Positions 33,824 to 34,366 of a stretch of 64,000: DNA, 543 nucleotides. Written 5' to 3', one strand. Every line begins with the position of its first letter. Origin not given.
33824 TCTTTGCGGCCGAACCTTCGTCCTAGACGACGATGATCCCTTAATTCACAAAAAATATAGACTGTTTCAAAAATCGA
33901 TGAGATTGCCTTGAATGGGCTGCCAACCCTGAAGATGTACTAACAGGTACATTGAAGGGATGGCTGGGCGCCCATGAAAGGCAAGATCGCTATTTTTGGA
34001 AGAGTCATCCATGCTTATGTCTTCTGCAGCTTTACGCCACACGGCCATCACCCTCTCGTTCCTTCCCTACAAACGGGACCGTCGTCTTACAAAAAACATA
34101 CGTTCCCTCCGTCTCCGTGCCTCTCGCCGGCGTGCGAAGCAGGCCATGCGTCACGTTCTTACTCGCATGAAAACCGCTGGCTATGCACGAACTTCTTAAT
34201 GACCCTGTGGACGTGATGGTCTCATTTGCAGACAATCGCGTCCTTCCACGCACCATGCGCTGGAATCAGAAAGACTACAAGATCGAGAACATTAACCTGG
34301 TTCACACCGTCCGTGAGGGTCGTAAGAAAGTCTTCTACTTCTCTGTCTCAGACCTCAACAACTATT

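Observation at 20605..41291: The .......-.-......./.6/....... module is a dispersed repeat family attached to GC-rich genes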

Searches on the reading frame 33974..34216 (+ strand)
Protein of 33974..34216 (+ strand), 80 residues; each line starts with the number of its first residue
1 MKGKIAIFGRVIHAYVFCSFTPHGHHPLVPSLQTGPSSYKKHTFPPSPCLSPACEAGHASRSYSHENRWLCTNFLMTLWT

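Call 65: search_protein_families(library=pfam, proteins=[window:33974-34216:+], max_evalue=0.001)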
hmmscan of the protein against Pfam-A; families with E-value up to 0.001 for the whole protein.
window:33974-34216:+ (80 aa): 0 families
